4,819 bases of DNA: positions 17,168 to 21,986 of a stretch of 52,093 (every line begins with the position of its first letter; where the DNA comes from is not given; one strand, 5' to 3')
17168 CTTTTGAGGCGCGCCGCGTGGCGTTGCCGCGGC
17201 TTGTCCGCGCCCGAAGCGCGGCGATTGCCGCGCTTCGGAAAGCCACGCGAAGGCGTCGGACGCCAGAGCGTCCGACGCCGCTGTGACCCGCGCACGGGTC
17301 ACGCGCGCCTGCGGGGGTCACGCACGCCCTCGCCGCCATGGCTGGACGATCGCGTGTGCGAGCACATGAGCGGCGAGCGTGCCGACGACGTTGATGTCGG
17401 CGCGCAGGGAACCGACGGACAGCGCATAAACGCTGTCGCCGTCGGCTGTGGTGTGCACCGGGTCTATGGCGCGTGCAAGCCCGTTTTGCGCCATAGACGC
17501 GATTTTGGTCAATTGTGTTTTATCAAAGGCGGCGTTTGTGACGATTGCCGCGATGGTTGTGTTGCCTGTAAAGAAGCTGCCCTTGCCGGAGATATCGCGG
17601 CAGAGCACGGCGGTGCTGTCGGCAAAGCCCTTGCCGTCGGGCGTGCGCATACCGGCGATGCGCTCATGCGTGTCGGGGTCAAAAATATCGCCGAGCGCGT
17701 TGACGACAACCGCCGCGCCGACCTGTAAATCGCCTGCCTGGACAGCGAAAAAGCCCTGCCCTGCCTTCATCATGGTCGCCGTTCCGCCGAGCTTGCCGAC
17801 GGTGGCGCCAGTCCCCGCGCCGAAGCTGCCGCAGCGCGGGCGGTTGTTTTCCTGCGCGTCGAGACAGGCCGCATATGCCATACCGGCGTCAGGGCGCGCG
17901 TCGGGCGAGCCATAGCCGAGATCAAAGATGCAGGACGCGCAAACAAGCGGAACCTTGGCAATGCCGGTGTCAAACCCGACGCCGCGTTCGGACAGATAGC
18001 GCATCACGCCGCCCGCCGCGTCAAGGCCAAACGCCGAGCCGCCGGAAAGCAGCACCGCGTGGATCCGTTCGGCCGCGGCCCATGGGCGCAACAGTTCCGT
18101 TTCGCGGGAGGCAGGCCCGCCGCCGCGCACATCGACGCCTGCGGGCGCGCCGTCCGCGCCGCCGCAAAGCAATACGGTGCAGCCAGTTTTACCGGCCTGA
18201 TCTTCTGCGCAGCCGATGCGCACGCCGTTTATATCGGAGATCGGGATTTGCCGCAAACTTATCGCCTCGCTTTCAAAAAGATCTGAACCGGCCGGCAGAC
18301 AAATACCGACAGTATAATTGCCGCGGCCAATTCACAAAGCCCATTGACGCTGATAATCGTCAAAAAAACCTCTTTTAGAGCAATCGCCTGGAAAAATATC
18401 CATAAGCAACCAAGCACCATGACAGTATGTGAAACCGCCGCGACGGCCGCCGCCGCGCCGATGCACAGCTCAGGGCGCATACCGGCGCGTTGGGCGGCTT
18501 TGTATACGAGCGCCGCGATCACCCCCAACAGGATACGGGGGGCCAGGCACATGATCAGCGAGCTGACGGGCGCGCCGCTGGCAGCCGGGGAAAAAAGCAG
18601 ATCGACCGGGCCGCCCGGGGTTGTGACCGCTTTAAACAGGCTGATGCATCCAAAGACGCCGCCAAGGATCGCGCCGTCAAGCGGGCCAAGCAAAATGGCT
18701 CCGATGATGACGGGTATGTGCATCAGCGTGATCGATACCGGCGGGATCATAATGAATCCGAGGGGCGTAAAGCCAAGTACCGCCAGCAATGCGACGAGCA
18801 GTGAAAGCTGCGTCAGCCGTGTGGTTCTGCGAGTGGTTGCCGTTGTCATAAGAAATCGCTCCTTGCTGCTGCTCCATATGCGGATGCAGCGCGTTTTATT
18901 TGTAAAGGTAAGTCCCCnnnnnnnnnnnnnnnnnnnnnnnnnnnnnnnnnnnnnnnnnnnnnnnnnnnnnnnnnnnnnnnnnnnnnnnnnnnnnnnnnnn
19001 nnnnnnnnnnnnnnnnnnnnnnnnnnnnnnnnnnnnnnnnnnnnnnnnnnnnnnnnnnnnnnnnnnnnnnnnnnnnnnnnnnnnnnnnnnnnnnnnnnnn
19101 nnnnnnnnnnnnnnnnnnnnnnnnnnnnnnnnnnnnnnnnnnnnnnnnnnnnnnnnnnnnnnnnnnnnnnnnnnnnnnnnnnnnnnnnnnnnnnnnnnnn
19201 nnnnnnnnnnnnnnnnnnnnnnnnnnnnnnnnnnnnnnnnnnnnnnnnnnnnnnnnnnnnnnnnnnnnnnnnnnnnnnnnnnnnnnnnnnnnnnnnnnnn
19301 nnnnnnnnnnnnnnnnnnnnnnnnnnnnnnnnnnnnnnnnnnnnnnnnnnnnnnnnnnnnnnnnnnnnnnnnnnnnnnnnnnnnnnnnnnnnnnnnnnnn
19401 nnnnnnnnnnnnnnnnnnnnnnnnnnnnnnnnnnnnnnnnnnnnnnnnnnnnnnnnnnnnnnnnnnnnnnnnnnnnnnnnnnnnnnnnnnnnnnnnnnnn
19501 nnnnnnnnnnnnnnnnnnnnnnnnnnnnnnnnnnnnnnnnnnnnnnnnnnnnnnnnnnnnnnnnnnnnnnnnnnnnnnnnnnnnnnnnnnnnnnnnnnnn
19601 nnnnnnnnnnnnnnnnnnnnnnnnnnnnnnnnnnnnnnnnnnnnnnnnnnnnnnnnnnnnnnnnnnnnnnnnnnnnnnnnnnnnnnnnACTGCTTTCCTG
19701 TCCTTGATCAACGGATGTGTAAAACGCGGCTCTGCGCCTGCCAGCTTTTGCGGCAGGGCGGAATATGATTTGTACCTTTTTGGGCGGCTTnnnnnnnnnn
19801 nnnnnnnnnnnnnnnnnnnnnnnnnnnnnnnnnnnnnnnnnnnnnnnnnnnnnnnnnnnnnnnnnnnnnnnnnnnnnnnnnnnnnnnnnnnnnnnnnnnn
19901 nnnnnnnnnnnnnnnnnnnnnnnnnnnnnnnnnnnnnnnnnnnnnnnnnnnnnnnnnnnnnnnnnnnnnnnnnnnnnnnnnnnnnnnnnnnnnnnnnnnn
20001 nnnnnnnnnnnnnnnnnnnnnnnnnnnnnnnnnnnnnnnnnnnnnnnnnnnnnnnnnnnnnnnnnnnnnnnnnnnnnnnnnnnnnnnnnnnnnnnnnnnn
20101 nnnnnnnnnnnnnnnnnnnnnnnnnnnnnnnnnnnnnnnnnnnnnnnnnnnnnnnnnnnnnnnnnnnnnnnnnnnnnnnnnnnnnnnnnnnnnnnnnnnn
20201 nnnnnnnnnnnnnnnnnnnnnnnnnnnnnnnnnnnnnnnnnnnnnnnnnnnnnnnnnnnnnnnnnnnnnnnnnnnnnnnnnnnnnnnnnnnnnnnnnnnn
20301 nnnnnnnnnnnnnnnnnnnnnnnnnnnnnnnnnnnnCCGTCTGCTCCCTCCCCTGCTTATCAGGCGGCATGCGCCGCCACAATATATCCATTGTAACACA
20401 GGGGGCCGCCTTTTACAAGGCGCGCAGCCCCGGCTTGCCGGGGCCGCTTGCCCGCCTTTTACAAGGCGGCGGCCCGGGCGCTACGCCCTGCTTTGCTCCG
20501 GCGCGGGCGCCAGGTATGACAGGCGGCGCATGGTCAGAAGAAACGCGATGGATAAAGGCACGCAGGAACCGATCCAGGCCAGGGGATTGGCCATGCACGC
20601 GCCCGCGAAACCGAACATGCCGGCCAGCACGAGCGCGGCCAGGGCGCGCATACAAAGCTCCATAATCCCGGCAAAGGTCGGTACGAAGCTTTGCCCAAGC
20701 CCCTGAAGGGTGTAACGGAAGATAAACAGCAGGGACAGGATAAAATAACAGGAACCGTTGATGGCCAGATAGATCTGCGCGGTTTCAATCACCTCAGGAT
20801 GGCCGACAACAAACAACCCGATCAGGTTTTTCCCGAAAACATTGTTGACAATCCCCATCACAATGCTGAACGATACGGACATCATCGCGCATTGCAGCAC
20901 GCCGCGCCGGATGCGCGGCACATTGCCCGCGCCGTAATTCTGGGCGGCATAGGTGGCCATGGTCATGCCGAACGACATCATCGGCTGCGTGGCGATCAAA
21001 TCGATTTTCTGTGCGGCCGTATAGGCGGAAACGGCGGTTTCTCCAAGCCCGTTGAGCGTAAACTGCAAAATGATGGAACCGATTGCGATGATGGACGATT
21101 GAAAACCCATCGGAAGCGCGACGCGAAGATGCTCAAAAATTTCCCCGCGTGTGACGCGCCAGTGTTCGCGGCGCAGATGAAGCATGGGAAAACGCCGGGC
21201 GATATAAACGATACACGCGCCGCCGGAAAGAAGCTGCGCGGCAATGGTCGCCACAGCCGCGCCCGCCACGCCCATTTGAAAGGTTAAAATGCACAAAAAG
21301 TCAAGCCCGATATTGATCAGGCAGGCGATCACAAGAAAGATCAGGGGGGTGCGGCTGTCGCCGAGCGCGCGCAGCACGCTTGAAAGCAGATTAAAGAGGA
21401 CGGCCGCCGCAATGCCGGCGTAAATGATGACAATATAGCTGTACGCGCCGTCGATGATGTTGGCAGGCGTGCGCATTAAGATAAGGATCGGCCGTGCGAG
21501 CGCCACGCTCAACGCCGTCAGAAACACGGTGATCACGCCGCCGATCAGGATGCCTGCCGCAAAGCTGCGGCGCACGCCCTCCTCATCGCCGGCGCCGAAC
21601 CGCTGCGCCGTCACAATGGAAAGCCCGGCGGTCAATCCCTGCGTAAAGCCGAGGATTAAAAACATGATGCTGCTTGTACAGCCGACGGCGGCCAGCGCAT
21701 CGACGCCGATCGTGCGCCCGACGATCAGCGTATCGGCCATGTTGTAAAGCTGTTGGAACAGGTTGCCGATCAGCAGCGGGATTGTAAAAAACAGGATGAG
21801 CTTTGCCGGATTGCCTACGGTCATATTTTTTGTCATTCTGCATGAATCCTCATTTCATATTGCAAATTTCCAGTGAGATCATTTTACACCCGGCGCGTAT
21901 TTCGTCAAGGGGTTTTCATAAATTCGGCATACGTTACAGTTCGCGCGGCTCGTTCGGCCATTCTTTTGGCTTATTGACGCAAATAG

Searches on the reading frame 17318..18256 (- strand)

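Call 38: search_protein_families(library=pfam, proteins=[window:17318-18256:-], max_evalue=0.00001)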
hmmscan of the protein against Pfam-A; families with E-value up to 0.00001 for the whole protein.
window:17318-18256:- (312 aa): 1 family
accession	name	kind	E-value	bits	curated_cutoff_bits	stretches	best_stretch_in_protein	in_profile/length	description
PF03576.19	Peptidase_S58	-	1.1e-32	114.3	23.9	1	6-297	3-283/307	Peptidase family S58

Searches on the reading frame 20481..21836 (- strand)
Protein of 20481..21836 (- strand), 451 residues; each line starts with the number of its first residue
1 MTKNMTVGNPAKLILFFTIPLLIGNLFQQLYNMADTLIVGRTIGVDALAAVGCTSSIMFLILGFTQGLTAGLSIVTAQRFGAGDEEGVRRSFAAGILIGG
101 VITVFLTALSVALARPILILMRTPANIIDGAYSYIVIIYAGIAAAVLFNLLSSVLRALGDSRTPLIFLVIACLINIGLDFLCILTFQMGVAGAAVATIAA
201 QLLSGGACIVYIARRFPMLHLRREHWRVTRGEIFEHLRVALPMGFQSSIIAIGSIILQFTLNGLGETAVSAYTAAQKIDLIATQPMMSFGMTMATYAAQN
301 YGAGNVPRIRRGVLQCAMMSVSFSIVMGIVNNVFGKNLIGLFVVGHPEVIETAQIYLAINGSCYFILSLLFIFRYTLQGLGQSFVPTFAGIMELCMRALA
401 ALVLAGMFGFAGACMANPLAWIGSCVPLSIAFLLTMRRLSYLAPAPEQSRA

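Call 38: search_protein_families(library=pfam, proteins=[window:20481-21836:-], max_evalue=0.00001)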
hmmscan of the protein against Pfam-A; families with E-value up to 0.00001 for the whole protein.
window:20481-21836:- (451 aa): 1 family
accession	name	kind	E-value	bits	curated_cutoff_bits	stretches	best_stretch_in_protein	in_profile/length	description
PF01554.23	MatE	-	1.6e-49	168.1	24.9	2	20-181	1-161/161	MatE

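Call 41: find_encoding_contigs(protein=window:20481-21836:-, flank=10000, max_places=4)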
Protein window:20481-21836:- (451 aa): 24 contigs read that carry it; 4 places shown.
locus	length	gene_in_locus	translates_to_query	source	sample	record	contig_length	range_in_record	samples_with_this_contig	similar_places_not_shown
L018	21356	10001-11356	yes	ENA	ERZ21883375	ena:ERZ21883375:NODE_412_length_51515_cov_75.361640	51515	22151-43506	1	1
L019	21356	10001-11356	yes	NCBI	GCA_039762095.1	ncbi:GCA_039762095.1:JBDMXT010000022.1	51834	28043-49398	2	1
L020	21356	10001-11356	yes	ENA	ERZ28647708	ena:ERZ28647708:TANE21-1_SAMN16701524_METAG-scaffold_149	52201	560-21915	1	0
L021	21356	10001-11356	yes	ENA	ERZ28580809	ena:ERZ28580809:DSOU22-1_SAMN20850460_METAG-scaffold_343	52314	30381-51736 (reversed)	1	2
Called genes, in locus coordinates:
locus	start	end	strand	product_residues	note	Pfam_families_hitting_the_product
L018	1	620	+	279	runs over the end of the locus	PF02698:DUF218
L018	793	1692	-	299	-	PF00781:DAGK_cat, PF19279:YegS_C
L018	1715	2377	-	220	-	PF19845:DUF6320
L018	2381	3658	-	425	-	PF07247:AATase (weak)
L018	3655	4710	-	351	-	PF10340:Say1_Mug180 (weak), PF00135:COesterase (faint), PF20434:BD-FAE, PF07859:Abhydrolase_3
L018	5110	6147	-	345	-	PF00356:LacI, PF00532:Peripla_BP_1, PF13407:Peripla_BP_4, PF13377:Peripla_BP_3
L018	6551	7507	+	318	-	PF00294:PfkB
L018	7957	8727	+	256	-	PF03328:HpcH_HpaI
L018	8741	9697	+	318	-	PF00389:2-Hacid_dh, PF02826:2-Hacid_dh_C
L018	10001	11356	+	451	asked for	PF01554:MatE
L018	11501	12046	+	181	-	PF13248:Zn_ribbon_3 (weak)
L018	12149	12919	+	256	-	PF03309:Pan_kinase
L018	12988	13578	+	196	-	PF12822:ECF_trnsprt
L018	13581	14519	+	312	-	PF03576:Peptidase_S58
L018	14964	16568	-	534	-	PF00753:Lactamase_B, PF23023:Anti-Pycsar_Apyc1 (faint), PF12706:Lactamase_B_2 (weak), PF16661:Lactamase_B_6, PF10996:Beta-Casp, PF07521:RMMBL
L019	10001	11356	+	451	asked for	PF01554:MatE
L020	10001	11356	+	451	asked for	PF01554:MatE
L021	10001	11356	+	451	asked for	PF01554:MatE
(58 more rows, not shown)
